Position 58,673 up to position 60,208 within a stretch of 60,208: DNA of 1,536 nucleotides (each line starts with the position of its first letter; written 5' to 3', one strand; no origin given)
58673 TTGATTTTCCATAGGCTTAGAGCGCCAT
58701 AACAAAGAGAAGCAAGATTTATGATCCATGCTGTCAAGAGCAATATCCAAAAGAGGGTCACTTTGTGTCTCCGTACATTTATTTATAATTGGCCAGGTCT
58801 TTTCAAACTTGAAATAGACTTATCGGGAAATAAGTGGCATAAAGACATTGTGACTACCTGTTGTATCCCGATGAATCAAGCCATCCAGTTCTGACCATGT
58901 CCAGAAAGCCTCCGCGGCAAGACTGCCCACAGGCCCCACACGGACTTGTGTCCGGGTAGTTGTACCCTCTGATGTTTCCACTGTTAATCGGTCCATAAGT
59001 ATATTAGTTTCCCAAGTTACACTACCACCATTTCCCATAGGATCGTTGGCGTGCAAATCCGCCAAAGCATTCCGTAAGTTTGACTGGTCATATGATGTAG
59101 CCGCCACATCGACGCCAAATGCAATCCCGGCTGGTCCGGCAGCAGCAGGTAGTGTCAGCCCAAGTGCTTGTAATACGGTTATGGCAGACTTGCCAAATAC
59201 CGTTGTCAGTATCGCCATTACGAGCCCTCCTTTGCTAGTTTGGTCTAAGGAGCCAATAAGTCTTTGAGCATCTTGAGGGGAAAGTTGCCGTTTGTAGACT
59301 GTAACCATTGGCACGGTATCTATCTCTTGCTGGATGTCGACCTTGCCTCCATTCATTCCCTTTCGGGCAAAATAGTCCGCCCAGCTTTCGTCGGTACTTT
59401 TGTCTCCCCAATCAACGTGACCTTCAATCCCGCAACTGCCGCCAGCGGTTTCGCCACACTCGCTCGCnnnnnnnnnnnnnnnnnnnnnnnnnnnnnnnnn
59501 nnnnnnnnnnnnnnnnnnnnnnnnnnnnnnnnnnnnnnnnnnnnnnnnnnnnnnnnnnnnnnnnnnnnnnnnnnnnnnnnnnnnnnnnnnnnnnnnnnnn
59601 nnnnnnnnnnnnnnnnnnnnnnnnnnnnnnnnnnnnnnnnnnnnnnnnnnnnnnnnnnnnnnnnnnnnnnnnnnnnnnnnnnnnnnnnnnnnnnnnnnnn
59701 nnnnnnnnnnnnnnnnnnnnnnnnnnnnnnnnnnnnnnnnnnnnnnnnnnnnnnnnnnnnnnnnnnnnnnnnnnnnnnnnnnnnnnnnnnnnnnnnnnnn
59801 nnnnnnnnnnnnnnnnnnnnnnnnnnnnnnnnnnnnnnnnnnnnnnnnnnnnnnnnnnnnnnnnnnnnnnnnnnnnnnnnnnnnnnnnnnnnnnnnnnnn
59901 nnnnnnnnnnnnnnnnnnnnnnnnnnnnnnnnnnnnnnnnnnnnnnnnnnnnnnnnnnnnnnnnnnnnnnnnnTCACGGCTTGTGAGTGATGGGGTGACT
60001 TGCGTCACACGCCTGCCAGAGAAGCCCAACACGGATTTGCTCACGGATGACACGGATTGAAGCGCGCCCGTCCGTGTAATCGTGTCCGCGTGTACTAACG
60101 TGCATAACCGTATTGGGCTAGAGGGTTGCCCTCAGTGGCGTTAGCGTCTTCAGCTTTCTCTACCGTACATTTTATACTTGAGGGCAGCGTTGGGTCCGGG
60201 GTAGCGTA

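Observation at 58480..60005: Orphan Rhs C-terminal toxin plus candidate immunity module in a low-GC patch, lacking its own start codon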

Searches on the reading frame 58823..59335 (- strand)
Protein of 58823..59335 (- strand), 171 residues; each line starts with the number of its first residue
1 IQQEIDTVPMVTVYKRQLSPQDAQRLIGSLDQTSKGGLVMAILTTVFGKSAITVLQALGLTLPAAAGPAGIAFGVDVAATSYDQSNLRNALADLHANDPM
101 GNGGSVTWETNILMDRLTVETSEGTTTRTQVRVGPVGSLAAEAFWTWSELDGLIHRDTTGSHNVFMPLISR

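Call 42: find_homologous_proteins(query=A4, max_evalue=0.01)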
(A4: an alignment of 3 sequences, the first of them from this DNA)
Query A4 (3 sequences) (165 aa, profile of the alignment): 3 proteins with E <= 0.01 among 8000 candidates.
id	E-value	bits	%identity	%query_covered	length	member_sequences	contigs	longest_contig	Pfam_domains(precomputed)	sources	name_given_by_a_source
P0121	1.1e-77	278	35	87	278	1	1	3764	-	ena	-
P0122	1.5e-67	245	39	43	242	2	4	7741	-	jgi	-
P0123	2.2e-40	156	35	55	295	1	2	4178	-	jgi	-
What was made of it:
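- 58820..59467 (-): 215-aa C-terminal toxin domain (CT) plus stop codon. It belongs to a very small uncharacterised family. GC is 51% and GC3 44%. A profile search added P0123 (call 42).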

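Call 45: find_encoding_contigs(protein=P0123, flank=10000, max_places=3)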
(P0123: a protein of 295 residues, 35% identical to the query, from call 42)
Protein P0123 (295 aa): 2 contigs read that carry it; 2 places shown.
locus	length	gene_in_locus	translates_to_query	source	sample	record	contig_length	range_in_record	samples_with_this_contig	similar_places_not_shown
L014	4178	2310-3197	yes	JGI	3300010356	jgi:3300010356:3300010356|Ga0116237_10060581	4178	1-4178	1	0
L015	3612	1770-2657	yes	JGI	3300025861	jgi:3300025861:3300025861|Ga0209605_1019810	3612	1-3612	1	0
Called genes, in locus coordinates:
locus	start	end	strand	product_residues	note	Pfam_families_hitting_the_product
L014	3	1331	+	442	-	?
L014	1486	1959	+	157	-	-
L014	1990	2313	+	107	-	-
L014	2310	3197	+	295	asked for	-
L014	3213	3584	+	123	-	-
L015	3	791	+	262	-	?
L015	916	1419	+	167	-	-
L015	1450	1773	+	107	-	-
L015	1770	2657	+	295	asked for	-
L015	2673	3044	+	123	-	-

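Call 66: predict_structure(alignment_id=A6)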
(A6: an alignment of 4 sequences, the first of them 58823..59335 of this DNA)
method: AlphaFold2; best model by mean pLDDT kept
length: 171 residues; sequences in the alignment: 4
mean_pLDDT: 57.0   pTM: 0.54
mean pLDDT of the five models: 57.0, 53.4, 51.5, 51.2, 47.2
residues with pLDDT >= 90: 0; 70-90: 50; 50-70: 51; < 50: 70
segments of 3 or more residues with pLDDT < 50: 1-8, 35-75, 133-136, 155-171
pLDDT, mean of each block of 10 residues (from residue 1): 42 77 73 50 45 38 34 45 70 68 75 77 77 55 64 48 34 31
secondary structure, 60 per line:
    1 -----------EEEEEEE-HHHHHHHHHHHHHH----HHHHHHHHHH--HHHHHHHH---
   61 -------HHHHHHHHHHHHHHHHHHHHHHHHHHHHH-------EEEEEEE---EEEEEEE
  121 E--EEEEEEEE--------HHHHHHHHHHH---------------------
elements in order: E12-18 H20-33 H38-47 H50-57 H68-96 E104-110 E114-121 E124-131 H140-150
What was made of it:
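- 59093..59230 (-): Apolar, small-residue-rich segment of the CT (CT aa 80-125: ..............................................). I take it to be the membrane-inserting helical hairpin or glycine-zipper region. It is the lowest-confidence, helical part of the AF2 model (call 66).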

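Call 70: fold_search(model_id=the predicted structure, library=pdb)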
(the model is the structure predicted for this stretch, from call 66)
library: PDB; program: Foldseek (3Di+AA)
matches with E <= 10: 651; with E <= 0.001: 0
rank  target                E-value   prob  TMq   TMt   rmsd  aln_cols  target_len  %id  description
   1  1l0o_A                6.3e-02  0.80  0.28  0.33   6.5       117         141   10  Crystal Structure of the Bacillus stearothermophilus Anti-Sigma Factor SpoIIAB with the Sporulation Sigma Factor Sigma (released 2002-04-03)
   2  2i44_B                7.5e-02  0.25  0.21  0.13  13.6       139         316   13  Crystal structure of serine-threonine phosphatase 2C from Toxoplasma gondii (released 2006-08-29)
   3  8w97                  1.1e-01  0.80  0.36  0.45  11.6       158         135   13  De novo design protein -PK16 (released 2024-09-11)
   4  1ao0_A                1.2e-01  0.12  0.15  0.06  14.2       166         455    4  GLUTAMINE PHOSPHORIBOSYLPYROPHOSPHATE (PRPP) AMIDOTRANSFERASE FROM B. SUBTILIS COMPLEXED WITH ADP AND GMP (released 1997-11-12)
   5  2i44_A                1.2e-01  0.18  0.21  0.13  13.6       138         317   14  Crystal structure of serine-threonine phosphatase 2C from Toxoplasma gondii (released 2006-08-29)
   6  6m37_A                1.3e-01  0.33  0.26  0.34   7.8       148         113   11  The crystal structure of B. subtilis RsbV/RsbW complex in the hexagonal crystal form (released 2020-07-15)
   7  6m37_C                1.5e-01  0.28  0.26  0.34   7.9       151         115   10  The crystal structure of B. subtilis RsbV/RsbW complex in the hexagonal crystal form (released 2020-07-15)
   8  4dci_G                1.8e-01  0.28  0.29  0.33  17.0       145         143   10  Crystal structure of unknown funciton protein from Synechococcus sp. WH 8102 (released 2012-02-01)
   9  6m36_C                2.2e-01  0.54  0.30  0.46   7.8       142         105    7  The crystal structure of B. subtilis RsbV/RsbW complex in the monoclinic crystal form (released 2020-07-15)
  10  8dy8_A                2.2e-01  0.10  0.21  0.18  15.5       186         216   10  Crystal structure of the R178Q mutant of ubiquitin carboxy terminal hydrolase L1 (UCH-L1) (released 2023-08-09)
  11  8ede_B                2.4e-01  0.11  0.22  0.18  15.7       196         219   10  Crystal structure of covalent inhibitor 2-chloro-N'-(N-(4-chlorophenyl)-N-methylglycyl)acetohydrazide bound to Ubiquit (released 2023-09-20)
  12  9o4m_A                2.9e-01  0.09  0.21  0.18  15.4       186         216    9  Crystal structure of Ubiquitin Carboxy Terminal Hydrolase L1 Q209C mutant covalently crosslinked to ubiquitin genetica (released 2025-07-30)
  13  4yzh_A                2.9e-01  0.08  0.18  0.12  13.8       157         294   16  Structure of the Arabidopsis TAP38/PPH1 in complex with pLhcb1 phosphopeptide substrate (released 2015-04-29)
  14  8gbk_G                3.1e-01  0.13  0.18  0.27  14.1       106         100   12  Dri1 hemoprotein variant H79A-R90A with a zinc-mirror heme site (released 2024-04-24)
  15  8ede_A                3.1e-01  0.10  0.22  0.19  15.1       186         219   11  Crystal structure of covalent inhibitor 2-chloro-N'-(N-(4-chlorophenyl)-N-methylglycyl)acetohydrazide bound to Ubiquit (released 2023-09-20)
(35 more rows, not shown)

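Call 71: search_solved_structures(query=A4, max_evalue=5)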
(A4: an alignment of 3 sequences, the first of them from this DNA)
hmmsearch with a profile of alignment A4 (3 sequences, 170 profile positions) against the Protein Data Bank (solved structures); distinct sequences matched with E-value up to 5: 0.

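Call 72: search_protein_families(library=pfam, alignment_id=A4, max_evalue=1)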
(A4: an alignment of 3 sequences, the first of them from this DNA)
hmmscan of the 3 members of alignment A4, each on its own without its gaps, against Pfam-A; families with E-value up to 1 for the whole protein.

A. member 1, seq(165 aa): 0 families

B. families by the number of members that match (of 3 scanned): 2 families
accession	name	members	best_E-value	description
PF19850.4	DUF6325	1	0.066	Family of unknown function (DUF6325)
PF07096.16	DUF1358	1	0.12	Protein of unknown function (DUF1358)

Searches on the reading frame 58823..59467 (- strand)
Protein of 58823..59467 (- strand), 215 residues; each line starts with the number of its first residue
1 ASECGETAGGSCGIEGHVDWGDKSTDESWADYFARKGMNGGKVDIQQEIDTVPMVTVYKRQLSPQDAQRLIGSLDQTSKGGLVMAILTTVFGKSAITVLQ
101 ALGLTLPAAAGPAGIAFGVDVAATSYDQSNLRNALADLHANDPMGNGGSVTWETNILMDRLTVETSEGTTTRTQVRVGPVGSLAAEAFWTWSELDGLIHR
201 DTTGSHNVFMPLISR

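Call 13: find_homologous_proteins(query=window:58823-59467:-, max_evalue=0.001)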
Query seq(215 aa): 986 candidates shared short words with the query, none scored E <= 0.001.

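Call 38: predict_structure(protein=window:58823-59467:-)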
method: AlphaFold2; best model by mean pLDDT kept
length: 215 residues; sequences in the alignment: 1
mean_pLDDT: 33.3   pTM: 0.18
mean pLDDT of the five models: 33.3, 30.6, 29.8, 29.1, 28.6
residues with pLDDT >= 90: 0; 70-90: 0; 50-70: 3; < 50: 212
segments of 3 or more residues with pLDDT < 50: 1-33, 37-215
pLDDT, mean of each block of 10 residues (from residue 1): 37 38 43 46 30 24 37 39 39 39 34 25 31 41 34 25 29 29 27 30 31 24
secondary structure, 60 per line:
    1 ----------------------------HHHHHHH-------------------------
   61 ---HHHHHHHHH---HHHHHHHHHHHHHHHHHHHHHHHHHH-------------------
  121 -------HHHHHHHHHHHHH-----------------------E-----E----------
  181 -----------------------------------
elements in order: H29-35 H64-72 H76-101 H128-140
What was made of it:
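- Tried and rejected: The single-sequence AF2 model was useless, with pLDDT 33 (call 38).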

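Call 39: search_protein_representatives(protein=window:58823-59467:-)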
Query: 215 residues. Proteins with E-value up to 0.001 (for the whole library): 2; up to 1e-10: 1; up to 1e-30: 0. The best 2 are listed.
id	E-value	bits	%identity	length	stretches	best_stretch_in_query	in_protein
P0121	5.2e-15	72.0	39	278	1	55-197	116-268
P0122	5.4e-04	36.0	43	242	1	96-194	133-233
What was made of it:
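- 58820..59467 (-): Exhaustive HMMER over 1.84 billion cluster representatives found only P0121 (E 5e-15) and P0122 (E 5e-4) (call 39).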

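Call 43: find_encoding_contigs(protein=P0121, flank=10000, max_places=3)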
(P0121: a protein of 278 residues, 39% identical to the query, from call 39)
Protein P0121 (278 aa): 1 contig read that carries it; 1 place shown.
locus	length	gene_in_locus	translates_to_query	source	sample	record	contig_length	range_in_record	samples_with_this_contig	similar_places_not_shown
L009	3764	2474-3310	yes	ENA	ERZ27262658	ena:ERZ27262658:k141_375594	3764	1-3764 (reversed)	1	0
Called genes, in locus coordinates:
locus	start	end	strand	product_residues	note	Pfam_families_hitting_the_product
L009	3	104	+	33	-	?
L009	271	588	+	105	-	-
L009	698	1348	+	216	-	-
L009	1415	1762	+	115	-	-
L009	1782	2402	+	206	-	-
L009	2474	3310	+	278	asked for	-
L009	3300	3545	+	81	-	-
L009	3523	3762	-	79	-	?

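Call 44: find_encoding_contigs(protein=P0122, flank=10000, max_places=4)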
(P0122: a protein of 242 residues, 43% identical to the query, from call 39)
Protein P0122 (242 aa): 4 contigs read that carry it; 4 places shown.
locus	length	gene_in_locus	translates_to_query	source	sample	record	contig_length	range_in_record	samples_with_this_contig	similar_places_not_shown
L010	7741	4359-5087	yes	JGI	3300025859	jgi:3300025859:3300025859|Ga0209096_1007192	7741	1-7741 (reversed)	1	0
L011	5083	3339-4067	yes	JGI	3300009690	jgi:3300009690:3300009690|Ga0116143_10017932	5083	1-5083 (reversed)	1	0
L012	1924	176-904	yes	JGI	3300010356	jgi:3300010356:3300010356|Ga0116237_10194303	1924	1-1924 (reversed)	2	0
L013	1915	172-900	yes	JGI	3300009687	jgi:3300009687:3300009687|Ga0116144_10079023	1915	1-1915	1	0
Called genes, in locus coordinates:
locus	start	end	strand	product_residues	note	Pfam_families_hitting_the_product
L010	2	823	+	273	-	?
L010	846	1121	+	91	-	-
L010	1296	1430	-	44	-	-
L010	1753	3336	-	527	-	PF00589:Phage_integrase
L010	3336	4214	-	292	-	PF02899:Phage_int_SAM_1, PF13495:Phage_int_SAM_4, PF00589:Phage_integrase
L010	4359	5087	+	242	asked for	-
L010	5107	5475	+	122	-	-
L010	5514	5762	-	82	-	PF02899:Phage_int_SAM_1 (weak)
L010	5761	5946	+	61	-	-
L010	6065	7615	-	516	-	PF05598:DUF772, PF01609:DDE_Tnp_1, PF13751:DDE_Tnp_1_6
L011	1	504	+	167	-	?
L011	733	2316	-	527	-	PF00589:Phage_integrase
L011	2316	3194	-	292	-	PF02899:Phage_int_SAM_1, PF13495:Phage_int_SAM_4, PF00589:Phage_integrase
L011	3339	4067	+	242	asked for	-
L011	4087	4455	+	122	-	-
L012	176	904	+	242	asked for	-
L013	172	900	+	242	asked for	-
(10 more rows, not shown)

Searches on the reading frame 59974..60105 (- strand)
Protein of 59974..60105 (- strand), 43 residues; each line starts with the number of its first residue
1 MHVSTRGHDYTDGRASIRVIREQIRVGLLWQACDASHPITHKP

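Call 51: search_protein_families(library=pfam, proteins=[window:59974-60105:-], max_evalue=1)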
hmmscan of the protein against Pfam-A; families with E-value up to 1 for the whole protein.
window:59974-60105:- (43 aa): 0 families

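Call 76: find_encoding_contigs(protein=window:59974-60105:-, flank=10000, max_places=6)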
Protein window:59974-60105:- (43 aa): no gene with exactly this product is on record in the collection.
